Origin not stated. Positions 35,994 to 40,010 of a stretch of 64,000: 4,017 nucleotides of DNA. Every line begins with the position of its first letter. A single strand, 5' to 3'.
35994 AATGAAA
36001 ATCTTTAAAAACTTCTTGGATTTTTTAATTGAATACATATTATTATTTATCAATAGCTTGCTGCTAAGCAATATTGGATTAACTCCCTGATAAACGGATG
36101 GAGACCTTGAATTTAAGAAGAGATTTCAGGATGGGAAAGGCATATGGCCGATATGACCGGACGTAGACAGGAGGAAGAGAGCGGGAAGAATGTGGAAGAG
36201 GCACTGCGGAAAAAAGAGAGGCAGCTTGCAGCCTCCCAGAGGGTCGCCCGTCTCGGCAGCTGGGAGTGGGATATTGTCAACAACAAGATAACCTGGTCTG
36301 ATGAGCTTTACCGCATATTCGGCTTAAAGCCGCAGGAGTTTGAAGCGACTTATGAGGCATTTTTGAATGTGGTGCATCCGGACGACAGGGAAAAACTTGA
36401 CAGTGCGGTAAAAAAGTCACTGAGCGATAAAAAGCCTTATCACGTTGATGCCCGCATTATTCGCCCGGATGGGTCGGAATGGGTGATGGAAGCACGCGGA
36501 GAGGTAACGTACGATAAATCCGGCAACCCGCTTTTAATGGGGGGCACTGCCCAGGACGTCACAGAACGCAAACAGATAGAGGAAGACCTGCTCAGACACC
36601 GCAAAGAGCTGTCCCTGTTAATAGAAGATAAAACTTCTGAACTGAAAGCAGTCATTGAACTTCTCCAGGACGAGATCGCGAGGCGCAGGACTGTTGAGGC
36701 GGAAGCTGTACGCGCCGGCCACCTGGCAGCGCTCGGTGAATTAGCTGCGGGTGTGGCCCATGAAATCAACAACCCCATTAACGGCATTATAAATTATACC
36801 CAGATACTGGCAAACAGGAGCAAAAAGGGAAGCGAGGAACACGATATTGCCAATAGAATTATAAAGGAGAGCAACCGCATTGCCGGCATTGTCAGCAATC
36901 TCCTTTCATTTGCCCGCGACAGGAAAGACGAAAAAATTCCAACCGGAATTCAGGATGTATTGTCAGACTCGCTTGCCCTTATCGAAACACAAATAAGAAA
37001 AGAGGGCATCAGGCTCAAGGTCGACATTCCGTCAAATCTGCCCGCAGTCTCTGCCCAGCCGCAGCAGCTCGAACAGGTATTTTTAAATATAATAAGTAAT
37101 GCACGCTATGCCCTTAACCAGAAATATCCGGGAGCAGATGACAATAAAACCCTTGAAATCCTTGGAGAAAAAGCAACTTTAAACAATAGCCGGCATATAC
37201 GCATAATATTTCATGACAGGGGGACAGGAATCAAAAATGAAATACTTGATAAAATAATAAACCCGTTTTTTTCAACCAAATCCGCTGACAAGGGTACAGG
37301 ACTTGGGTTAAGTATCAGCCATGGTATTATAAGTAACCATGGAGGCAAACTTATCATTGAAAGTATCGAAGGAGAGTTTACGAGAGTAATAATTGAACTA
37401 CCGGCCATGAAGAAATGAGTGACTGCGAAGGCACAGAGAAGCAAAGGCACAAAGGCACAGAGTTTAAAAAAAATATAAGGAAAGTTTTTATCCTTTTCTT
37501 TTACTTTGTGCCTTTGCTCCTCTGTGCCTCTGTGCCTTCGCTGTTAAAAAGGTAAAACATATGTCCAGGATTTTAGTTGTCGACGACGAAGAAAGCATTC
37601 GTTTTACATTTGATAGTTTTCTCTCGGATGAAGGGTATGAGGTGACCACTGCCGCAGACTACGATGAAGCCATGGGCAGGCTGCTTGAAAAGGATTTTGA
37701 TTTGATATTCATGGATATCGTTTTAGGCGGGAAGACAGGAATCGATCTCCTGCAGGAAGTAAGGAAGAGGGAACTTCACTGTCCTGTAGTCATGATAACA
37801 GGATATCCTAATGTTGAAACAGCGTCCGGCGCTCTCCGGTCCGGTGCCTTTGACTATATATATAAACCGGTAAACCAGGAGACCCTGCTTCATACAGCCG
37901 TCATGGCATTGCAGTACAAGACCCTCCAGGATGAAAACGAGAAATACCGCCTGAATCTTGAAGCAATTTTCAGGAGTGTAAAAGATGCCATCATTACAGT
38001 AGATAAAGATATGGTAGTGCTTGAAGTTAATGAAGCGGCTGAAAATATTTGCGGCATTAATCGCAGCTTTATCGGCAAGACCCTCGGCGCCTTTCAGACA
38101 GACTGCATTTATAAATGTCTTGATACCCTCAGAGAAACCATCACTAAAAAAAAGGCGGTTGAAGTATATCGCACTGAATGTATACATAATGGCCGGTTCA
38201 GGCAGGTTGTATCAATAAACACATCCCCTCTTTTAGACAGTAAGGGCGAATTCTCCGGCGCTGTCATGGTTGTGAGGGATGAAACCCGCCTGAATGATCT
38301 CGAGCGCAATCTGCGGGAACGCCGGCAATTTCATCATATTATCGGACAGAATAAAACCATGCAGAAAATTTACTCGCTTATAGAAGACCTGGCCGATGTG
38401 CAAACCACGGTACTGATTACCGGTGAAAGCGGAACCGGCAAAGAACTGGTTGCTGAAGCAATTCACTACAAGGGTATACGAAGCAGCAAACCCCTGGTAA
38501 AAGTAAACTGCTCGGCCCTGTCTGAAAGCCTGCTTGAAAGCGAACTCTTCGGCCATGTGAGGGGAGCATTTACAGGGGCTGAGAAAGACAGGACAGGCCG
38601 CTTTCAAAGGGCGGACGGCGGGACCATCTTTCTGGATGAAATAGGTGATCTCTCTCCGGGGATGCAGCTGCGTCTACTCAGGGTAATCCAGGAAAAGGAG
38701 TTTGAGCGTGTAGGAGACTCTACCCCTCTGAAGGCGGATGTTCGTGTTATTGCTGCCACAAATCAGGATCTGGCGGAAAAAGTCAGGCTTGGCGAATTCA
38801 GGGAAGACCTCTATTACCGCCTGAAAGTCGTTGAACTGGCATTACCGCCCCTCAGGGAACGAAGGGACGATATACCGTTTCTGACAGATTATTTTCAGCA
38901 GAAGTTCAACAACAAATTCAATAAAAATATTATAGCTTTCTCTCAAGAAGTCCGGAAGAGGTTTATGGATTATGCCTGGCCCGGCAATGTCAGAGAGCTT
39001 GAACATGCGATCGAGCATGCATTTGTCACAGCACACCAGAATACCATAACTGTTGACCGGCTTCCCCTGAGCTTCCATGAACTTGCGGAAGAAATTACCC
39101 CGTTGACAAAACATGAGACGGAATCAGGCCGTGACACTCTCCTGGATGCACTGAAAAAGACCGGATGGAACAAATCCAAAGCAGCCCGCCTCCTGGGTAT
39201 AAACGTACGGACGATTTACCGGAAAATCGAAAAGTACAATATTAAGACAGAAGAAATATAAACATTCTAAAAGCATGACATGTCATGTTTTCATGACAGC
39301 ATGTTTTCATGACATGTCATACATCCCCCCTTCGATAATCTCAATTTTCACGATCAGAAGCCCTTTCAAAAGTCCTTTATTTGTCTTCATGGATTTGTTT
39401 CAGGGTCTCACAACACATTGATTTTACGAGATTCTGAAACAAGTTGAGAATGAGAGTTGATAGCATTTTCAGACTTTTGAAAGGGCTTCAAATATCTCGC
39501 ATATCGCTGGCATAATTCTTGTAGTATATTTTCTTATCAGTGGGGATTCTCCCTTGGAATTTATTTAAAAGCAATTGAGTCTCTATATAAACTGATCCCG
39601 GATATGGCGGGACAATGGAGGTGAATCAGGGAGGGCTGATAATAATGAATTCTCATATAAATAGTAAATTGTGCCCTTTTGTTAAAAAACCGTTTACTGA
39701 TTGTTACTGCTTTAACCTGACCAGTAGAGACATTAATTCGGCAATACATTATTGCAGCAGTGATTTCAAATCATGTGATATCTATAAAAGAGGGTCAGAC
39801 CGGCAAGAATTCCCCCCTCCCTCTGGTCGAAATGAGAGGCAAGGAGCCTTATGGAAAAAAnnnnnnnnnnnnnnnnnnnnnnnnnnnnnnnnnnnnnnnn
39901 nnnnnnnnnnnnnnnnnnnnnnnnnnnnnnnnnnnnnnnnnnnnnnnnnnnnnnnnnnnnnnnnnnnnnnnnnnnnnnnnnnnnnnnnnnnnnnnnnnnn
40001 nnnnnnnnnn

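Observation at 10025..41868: Two full-length RpoD-like sigma-70 paralogs. The second is wired to a kinase, sigma-54 activator, Cys-rich ORF and STAS cassette.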

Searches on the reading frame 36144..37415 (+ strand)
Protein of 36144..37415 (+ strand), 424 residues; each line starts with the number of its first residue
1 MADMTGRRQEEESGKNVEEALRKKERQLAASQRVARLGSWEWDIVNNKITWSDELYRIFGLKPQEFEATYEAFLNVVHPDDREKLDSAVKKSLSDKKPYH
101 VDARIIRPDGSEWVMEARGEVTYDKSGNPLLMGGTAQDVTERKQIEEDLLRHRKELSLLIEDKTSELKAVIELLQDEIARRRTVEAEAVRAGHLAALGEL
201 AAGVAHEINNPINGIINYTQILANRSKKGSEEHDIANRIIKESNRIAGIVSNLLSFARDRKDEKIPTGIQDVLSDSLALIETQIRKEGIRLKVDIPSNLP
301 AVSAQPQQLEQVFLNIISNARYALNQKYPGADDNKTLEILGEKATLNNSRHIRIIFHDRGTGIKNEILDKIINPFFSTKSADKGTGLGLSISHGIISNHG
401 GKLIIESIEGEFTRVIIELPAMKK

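Call 7: search_protein_families(library=pfam, proteins=[window:36144-37415:+])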
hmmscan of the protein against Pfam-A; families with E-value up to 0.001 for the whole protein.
window:36144-37415:+ (424 aa): 5 families
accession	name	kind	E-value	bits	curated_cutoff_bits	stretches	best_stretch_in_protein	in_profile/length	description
PF08447.18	PAS_3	-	9.2e-24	84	25.6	1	48-136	1-89/89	PAS fold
PF02518.31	HATPase_c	-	6.7e-17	62.4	26.4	1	306-421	3-109/111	Histidine kinase-, DNA gyrase B-, and HSP90-like ATPase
PF00512.31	HisKA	-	6.2e-15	55.4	26.9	1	197-258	2-62/66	His Kinase A (phospho-acceptor) domain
PF00989.32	PAS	-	2.2e-05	24.8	22.6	0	39-139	14-113/113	PAS fold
PF13426.13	PAS_9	-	7.9e-05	23.3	27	1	49-141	14-103/103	PAS domain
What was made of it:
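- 36144..37418 (+): PAS histidine kinase, the likely partner of the sigma-54 activator. Pfam PAS_3, HisKA and HATPase_c (call 7).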

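Call 77: search_protein_families(library=ncbifam, proteins=[window:36144-37415:+], max_evalue=1e-10)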
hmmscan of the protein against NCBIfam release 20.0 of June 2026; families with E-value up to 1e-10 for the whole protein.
window:36144-37415:+ (424 aa): 58 families (the best 25 are shown)
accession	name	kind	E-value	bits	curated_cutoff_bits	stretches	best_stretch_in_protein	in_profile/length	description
NF008468.0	PRK11360.1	equivalog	5.8e-59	200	646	1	160-422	360-609/616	two-component system sensor histidine kinase AtoS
NF047466.1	hybrid_RR_LvrB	exception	1.3e-55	189.1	500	1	183-421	138-376/377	hybrid histidine kinase/response regulator LvrB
NF052573.1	HisKinEspAMyxo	equivalog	2.1e-55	188.1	1400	2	165-423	351-613/755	serine histidine kinase EspA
NF007688.0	PRK10364.1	equivalog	4.7e-50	170.7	479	1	180-421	223-451/460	two-component system sensor histidine kinase ZraS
NF041777.1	sens_FixL_Rhizob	equivalog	5.6e-47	160.5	850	2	175-411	240-471/485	sensor protein FixL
NF010411.0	PRK13837.1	equivalog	2.3e-44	151.6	647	1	161-423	415-677/828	two-component system VirA-like sensor kinase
NF052574.1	HisKinEspCMyxo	equivalog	3.2e-40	138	1200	1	177-422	397-638/785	serine histidine kinase EspC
NF046020.1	HisKinCckABruc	equivalog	4.6e-39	134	1000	1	164-421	449-707/868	cell cycle histidine kinase CckA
NF010076.0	PRK13557.1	subfamily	5.1e-38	130.8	631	1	175-423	141-396/540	histidine kinase famiy protein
NF046026.1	HisKinCckACaul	equivalog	1.4e-36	125.9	1000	1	177-422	282-533/678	cell cycle histidine kinase CckA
NF047497.1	HK_LIC_12097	equivalog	1.7e-36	125.8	500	1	156-421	110-366/367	LIC_12097 family sensor histidine kinase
NF038348.1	T2SS_HK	subfamily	2.6e-31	108.7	450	1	240-420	405-572/574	histidine kinase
NF053867.1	SprKinKinDBac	equivalog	1.4e-29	102.9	775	1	173-423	261-499/500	sporulation kinase KinD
NF008293.1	PRK11073.1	equivalog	2.5e-28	99.4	240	1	164-420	99-346/349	nitrogen regulation protein NR(II)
TIGR02956.1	TMAO_torS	equivalog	4.7e-28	97.8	676.5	1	140-417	409-678/967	TMAO reductase system sensor histidine kinase/response regulator TorS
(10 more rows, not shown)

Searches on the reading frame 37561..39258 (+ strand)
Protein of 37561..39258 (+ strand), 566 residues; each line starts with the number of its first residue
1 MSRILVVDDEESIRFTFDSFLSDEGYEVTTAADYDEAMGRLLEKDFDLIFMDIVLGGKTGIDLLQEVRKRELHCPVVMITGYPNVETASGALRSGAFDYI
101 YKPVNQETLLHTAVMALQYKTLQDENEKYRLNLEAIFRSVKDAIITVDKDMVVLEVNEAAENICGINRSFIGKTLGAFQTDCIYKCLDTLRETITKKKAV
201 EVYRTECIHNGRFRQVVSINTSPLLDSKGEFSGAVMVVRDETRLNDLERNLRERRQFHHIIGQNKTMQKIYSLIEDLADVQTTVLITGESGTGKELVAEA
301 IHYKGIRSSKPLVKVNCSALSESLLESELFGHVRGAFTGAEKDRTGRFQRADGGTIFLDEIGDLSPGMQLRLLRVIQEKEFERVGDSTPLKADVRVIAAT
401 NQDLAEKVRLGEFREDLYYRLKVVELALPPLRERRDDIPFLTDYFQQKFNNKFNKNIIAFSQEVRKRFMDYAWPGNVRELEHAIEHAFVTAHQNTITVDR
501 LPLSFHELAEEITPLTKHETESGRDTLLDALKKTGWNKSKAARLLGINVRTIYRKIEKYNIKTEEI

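Call 7: search_protein_families(library=pfam, proteins=[window:37561-39258:+])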
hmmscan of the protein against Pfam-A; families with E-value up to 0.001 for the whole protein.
window:37561-39258:+ (566 aa): 15 families
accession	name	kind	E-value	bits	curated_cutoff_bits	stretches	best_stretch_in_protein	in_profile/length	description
PF00158.32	Sigma54_activat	-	9.6e-71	237.3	20.2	1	260-426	1-167/168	Sigma-54 interaction domain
PF00072.30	Response_reg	-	1e-27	96.9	30.2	1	4-111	1-108/111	Response regulator receiver domain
PF25601.1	AAA_lid_14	-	2.6e-25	88.5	27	1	432-511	1-80/87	AAA+ ATPase lid domain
PF14532.12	Sigma54_activ_2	-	3e-20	73.3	25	1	261-431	1-138/138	Sigma-54 interaction domain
PF02954.25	HTH_8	-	5.8e-13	48.8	22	1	527-559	10-42/42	Bacterial regulatory protein, Fis family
PF00989.32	PAS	-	6.3e-10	39.5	22.6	1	133-240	3-112/113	PAS fold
PF08448.16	PAS_4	-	4.5e-08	33.7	23.1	1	137-243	1-107/110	PAS fold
PF13426.13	PAS_9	-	1.7e-07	31.9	27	1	142-242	2-102/103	PAS domain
PF13596.12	PAS_10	-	3.6e-07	31.2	22.1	1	133-240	1-104/106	PAS domain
PF00004.35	AAA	-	5.4e-07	30.5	21.2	1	284-406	1-116/131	ATPase family associated with various cellular activities (AAA)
PF07728.20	AAA_5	-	5.5e-07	30.1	22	1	284-402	2-123/139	AAA domain (dynein-related subfamily)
PF13188.13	PAS_8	-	3.1e-05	24.1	21.8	1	133-188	3-59/65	PAS domain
PF07724.20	AAA_2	-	5e-05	23.8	27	1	282-382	4-105/166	AAA domain (Cdc48 subfamily)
PF13384.12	HTH_23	-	0.00045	20.4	24.6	0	530-560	13-42/50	Homeodomain-like domain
PF13551.12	HTH_29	-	0.00083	19.8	28.1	0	533-560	9-37/64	Winged helix-turn helix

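Call 38: search_protein_families(library=ncbifam, proteins=[window:37561-39258:+], max_evalue=0.01)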
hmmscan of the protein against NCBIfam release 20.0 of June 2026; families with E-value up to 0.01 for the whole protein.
window:37561-39258:+ (566 aa): 127 families (the best 25 are shown)
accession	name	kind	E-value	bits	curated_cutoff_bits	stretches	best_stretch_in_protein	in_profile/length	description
NF008469.0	PRK11361.1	equivalog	4.8e-128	427.8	714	2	244-563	129-458/461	acetoacetate metabolism transcriptional regulator AtoC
NF007689.0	PRK10365.1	equivalog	1.3e-118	396.6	760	2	255-556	137-439/441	sigma-54-dependent response regulator transcription factor ZraR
TIGR01818.1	ntrC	equivalog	7.1e-118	394.3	558.6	2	250-511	126-384/463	nitrogen regulation protein NR(I)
TIGR01817.1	nifA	equivalog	5.2e-117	391.8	528.85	2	248-504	186-441/534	nif-specific transcriptional activator NifA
TIGR02915.1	PEP_resp_reg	equivalog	5.1e-107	358.5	502.6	2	243-562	118-445/445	PEP-CTERM-box response regulator transcription factor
NF041552.1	TF_PrdR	equivalog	7.2e-107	358.1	795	1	121-560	124-577/577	sigma-54 dependent transcriptional regulator PrdR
NF041946.1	LuxO_transreg_Vib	equivalog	1.8e-103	346.9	800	2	238-509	112-384/463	quorum-sensing sigma-54 dependent transcriptional regulator LuxO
NF003451.0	PRK05022.1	equivalog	3.1e-99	333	476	1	250-524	182-473/512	nitric oxide reductase transcriptional regulator NorR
NF008176.1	PRK10923.1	equivalog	6e-97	325.1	620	2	249-509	129-389/469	nitrogen regulation protein NR(I)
NF051870.1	NAssimRespRegNtrX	equivalog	2.2e-96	323.5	600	2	241-558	121-449/452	nitrogen assimilation response regulator NtrX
NF050807.1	TransRegFlbDCaul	equivalog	2.9e-96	323.1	750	2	258-561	118-440/454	sigma-54-dependent transcriptional regulator FlbD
NF038308.1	RNA_repair_RtcR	equivalog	8.1e-96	321.9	650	1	248-533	170-462/530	RNA repair transcriptional activator RtcR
NF011695.0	PRK15115.1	equivalog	2.5e-92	309.9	763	2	258-564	135-441/445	two-component system response regulator GlrR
TIGR02974.1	phageshock_pspF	equivalog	4.1e-85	285.9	443.55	1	260-501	1-243/336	phage shock protein operon transcriptional activator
NF011953.0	PRK15424.1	equivalog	1e-83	281.8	703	1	239-559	201-534/538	propionate catabolism operon regulatory protein PrpR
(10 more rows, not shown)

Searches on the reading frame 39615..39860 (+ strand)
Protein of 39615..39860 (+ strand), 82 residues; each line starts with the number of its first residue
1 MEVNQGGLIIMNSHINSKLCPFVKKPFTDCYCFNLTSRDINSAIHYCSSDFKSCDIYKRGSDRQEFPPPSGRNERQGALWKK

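Call 7: search_protein_families(library=pfam, proteins=[window:39615-39860:+])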
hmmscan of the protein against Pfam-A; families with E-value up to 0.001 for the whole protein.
window:39615-39860:+ (82 aa): 0 families

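Call 38: search_protein_families(library=ncbifam, proteins=[window:39645-39860:+], max_evalue=0.01)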
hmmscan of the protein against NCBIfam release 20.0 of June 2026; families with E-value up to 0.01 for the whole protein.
window:39645-39860:+ (72 aa): 0 families

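Call 39: search_protein_families(library=pfam, proteins=[window:39645-39860:+], max_evalue=1)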
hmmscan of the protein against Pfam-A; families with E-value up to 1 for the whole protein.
window:39645-39860:+ (72 aa): 0 families

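Call 64: find_homologous_proteins(query=window:39645-39860:+, max_evalue=0.01)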
Query window:39645-39860:+ (72 aa): 2 proteins with E <= 0.01 among 2 candidates.
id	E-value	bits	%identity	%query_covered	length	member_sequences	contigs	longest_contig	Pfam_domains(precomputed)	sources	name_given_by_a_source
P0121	4.4e-45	168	100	100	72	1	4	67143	-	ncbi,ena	-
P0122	6.3e-25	104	75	85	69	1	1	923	-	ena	-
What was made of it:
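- Tried and rejected: The homolog search with the Cys-rich ORF found only itself and one relative (call 64).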

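Call 73: search_protein_families(library=phrogs, proteins=[window:39645-39860:+], max_evalue=0.1)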
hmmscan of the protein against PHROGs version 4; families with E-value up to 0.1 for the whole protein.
window:39645-39860:+ (72 aa): 0 families
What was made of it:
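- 39645..39863 (+): Small Cys-rich protein (72 aa), the first gene after the sigma-54-type promoter. Its end overlaps the STAS start codon. No Pfam, NCBIfam or PHROG match (calls 38, 39, 73).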

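Call 90: predict_structure(alignment_id=A2)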
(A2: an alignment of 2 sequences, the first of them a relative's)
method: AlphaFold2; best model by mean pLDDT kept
length: 72 residues; sequences in the alignment: 2
mean_pLDDT: 54.3   pTM: 0.34
mean pLDDT of the five models: 54.3, 44.7, 40.4, 39.9, 37.5
residues with pLDDT >= 90: 0; 70-90: 0; 50-70: 49; < 50: 23
segments of 3 or more residues with pLDDT < 50: 1-5, 50-56, 70-72
pLDDT, mean of each block of 10 residues (from residue 1): 48 53 66 64 57 47 49 42
secondary structure, 60 per line:
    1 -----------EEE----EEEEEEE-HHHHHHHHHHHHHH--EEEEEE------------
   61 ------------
elements in order: E12-14 E19-25 H27-40 E43-48
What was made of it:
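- Tried and rejected: Its AlphaFold model was too poor to use (pLDDT 54, call 90).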
